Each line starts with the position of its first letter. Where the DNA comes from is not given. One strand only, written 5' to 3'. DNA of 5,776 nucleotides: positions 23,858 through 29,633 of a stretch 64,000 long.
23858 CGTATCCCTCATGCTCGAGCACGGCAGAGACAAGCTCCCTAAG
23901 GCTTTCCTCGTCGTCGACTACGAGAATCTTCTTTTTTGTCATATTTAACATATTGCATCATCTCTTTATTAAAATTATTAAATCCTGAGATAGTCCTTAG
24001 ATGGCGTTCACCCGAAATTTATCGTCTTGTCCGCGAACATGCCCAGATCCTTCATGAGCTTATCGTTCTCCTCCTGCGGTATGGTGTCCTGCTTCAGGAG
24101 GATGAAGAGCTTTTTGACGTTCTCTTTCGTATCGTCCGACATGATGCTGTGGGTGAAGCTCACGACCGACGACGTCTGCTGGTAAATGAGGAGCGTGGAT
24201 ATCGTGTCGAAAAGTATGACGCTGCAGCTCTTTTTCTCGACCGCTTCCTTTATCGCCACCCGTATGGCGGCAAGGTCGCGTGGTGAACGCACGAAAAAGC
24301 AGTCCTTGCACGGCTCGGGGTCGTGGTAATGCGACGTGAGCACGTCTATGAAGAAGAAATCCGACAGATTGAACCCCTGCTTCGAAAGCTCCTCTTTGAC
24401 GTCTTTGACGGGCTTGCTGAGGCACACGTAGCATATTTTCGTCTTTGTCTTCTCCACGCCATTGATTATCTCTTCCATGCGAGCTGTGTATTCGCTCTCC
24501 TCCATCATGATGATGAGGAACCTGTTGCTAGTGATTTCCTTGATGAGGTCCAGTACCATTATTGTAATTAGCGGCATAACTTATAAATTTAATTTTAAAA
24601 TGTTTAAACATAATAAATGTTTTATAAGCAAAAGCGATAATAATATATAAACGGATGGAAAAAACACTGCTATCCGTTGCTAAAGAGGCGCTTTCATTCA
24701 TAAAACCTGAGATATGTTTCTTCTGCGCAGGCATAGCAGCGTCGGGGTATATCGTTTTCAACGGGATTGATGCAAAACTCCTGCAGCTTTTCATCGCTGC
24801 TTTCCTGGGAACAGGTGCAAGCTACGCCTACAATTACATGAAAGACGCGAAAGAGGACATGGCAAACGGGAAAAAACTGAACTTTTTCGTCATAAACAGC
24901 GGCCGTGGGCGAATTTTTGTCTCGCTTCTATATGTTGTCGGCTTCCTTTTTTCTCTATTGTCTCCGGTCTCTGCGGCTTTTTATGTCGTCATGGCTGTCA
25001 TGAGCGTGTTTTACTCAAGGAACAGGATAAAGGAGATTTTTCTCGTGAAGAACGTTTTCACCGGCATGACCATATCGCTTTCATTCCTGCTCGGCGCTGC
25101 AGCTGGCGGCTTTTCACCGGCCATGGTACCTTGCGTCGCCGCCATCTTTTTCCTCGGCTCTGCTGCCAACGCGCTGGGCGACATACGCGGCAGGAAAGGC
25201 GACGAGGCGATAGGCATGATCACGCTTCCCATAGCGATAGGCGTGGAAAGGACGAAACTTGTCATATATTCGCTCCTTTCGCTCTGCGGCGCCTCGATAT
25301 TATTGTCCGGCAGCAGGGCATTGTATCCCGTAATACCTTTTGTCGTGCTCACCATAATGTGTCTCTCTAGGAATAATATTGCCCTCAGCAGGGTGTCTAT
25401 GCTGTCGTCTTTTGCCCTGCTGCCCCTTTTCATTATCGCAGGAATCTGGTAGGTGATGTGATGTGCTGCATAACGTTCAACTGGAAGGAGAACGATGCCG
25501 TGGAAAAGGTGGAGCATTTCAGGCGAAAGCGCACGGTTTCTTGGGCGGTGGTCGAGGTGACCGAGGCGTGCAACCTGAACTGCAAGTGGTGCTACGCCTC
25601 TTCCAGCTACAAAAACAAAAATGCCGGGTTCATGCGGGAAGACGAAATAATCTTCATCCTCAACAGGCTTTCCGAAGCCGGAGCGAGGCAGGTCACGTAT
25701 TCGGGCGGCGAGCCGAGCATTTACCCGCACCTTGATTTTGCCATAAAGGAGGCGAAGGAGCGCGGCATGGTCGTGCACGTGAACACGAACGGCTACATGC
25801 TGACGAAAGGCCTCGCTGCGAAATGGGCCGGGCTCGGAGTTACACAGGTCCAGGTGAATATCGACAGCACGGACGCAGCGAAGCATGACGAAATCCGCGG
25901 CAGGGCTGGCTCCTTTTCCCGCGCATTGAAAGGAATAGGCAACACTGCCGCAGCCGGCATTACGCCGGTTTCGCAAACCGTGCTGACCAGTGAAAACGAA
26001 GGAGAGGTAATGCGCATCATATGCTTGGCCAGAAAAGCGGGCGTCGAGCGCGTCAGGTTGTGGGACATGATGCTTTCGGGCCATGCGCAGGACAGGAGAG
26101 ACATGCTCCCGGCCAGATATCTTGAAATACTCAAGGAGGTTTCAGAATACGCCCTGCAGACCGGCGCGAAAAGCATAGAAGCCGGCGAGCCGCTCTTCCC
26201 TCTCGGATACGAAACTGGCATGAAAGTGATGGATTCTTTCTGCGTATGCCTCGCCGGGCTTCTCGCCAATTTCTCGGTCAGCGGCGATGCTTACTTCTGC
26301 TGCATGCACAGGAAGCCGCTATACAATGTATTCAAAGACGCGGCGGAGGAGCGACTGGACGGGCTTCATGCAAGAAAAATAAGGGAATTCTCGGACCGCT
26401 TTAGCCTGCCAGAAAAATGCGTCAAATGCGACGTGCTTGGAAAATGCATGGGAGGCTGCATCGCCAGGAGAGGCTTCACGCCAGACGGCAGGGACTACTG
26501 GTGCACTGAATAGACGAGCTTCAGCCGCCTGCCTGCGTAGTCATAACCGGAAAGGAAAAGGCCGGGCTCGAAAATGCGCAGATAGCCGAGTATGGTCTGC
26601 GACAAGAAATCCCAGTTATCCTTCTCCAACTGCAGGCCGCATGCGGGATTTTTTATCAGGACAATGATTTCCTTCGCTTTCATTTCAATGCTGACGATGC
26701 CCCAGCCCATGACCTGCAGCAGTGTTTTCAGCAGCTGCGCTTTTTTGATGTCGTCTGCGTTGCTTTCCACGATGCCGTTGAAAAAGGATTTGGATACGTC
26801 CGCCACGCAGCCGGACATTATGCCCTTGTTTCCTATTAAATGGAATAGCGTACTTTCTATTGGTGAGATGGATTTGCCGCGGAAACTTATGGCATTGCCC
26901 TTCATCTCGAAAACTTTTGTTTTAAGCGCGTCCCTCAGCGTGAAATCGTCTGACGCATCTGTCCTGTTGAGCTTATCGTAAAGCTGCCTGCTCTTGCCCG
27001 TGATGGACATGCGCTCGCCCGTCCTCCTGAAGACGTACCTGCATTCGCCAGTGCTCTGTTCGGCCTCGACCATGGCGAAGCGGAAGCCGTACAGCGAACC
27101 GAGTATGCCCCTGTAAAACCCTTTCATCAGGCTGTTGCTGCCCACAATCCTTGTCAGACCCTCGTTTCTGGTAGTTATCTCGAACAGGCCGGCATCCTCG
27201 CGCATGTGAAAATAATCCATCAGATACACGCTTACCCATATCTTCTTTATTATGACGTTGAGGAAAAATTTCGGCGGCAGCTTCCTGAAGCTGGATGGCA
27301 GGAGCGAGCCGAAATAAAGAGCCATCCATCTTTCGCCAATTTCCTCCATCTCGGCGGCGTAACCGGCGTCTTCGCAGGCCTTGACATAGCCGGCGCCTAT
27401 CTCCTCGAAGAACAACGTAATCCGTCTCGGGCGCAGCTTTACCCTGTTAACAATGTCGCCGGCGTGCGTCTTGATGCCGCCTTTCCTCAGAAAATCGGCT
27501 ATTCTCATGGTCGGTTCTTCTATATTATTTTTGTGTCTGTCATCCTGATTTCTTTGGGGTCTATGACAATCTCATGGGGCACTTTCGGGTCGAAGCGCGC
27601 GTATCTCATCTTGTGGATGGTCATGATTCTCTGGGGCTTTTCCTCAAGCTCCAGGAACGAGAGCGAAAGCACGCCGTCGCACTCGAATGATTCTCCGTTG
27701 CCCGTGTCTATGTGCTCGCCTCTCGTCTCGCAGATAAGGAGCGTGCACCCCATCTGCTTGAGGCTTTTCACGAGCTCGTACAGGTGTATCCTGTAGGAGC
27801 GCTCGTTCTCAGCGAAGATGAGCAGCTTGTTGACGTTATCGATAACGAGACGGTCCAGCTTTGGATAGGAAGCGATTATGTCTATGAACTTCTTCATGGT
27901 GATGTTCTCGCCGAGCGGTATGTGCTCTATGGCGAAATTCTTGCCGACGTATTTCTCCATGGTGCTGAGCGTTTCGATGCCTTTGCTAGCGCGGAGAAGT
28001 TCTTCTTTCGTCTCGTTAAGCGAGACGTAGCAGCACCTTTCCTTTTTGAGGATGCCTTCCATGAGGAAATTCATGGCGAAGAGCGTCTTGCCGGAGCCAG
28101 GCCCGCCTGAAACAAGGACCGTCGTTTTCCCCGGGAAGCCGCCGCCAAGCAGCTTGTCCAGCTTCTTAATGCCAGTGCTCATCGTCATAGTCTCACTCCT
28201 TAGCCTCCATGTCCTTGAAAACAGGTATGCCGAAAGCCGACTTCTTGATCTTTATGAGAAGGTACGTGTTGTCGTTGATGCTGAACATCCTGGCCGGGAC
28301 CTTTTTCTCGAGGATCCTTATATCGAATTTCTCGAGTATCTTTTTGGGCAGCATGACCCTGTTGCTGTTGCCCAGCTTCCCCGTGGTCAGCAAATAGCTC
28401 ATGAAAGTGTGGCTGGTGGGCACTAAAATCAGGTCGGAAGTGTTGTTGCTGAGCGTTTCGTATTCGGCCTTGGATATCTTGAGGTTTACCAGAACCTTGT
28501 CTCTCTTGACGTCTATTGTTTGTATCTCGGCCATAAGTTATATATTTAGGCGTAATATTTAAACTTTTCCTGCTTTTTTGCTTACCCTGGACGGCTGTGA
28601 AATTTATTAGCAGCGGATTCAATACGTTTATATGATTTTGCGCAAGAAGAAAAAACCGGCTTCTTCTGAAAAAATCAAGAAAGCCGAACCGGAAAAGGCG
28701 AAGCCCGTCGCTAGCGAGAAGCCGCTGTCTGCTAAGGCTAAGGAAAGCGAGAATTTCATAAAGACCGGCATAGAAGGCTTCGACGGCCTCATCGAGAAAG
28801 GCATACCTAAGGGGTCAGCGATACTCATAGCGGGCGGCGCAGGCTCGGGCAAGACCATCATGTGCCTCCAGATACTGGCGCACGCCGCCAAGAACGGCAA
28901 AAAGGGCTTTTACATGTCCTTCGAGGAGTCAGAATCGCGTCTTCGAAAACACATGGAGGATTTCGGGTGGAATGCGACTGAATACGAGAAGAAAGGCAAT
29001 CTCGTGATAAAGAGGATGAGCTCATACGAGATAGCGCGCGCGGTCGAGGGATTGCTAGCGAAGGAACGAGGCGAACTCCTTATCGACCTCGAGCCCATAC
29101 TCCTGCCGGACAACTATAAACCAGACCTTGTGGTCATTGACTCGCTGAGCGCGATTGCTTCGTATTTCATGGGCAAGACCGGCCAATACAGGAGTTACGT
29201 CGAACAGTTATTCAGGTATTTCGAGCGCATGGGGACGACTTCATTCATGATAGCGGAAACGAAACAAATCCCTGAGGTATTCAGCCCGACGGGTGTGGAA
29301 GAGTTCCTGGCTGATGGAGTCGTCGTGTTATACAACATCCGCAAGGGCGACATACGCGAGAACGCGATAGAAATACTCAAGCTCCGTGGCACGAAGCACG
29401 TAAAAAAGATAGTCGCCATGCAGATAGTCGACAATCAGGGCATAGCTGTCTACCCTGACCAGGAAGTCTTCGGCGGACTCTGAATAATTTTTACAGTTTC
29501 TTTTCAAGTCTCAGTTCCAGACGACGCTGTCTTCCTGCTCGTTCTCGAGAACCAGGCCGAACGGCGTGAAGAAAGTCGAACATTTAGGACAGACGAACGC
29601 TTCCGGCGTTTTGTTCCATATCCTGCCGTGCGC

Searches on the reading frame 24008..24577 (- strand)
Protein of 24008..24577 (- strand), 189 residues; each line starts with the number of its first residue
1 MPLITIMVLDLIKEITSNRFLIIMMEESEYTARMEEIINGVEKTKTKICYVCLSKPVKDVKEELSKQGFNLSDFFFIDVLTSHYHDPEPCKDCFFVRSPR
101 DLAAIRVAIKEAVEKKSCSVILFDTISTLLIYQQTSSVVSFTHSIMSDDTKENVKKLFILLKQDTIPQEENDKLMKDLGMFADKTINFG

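Call 42: search_protein_families(library=pfam, proteins=[window:24008-24577:-], max_evalue=0.01)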
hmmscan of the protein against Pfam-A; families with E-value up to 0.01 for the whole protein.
window:24008-24577:- (189 aa): 3 families
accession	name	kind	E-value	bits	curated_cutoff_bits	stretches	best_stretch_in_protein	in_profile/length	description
PF05763.18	DUF835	-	0.00032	20.9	33.1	1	98-175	57-133/136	Protein of unknown function (DUF835)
PF06745.19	ATPase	-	0.00049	20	26.6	1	37-139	40-140/231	KaiC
PF10483.15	Elong_Iki1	-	0.0022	18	22.5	1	34-149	30-121/292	Elongator subunit Iki1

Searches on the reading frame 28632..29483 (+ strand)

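Call 42: search_protein_families(library=pfam, proteins=[window:28632-29483:+], max_evalue=0.01)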
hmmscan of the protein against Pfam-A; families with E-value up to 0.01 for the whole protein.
window:28632-29483:+ (283 aa): 14 families
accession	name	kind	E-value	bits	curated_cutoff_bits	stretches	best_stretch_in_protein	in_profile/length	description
PF06745.19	ATPase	-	9.5e-56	189.2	26.6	1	43-277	1-230/231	KaiC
PF13481.12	AAA_25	-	9e-10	38.9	27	1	38-177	10-157/195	AAA domain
PF03796.21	DnaB_C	-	1.3e-05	25.2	27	1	43-108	2-67/255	DnaB-like helicase C terminal domain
PF07088.17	GvpD_P-loop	-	0.0001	22.7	24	0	167-240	110-178/189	GvpD gas vesicle protein, P-loop domain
PF00154.27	RecA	-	0.00012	22.1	27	1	37-98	27-89/262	recA bacterial DNA recombination protein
PF25199.1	nSTAND_NTPase5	-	0.0004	20.7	34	1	60-101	40-82/145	Novel STAND NTPase 5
PF00006.31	ATP-synt_ab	-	0.0013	18.8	29.5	1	57-204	10-156/213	ATP synthase alpha/beta family, nucleotide-binding domain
PF24883.2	NPHP3_N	-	0.0018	18.9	24.8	1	62-105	23-66/164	Nephrocystin 3, N-terminal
PF20720.3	nSTAND3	-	0.0028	17.8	27.2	1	62-105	18-62/155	Novel STAND NTPase 3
PF13245.12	AAA_19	-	0.0045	17.6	25.1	1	62-91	12-41/134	AAA domain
PF21572.2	Nop5_56-rel_N_Arc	-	0.0054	17.5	27.8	0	117-172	13-66/128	Archaeal Nop5/56-rel, N-terminal domain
PF01637.24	ATPase_2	-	0.0054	17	33.2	1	63-199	22-141/225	ATPase domain predominantly from Archaea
PF09848.15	SLFN-g3_helicase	-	0.0064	16.2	24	1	63-97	3-39/354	Schlafen group 3, DNA/RNA helicase domain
PF14516.12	AAA_35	-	0.0083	15.4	27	0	60-111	30-81/331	AAA-like domain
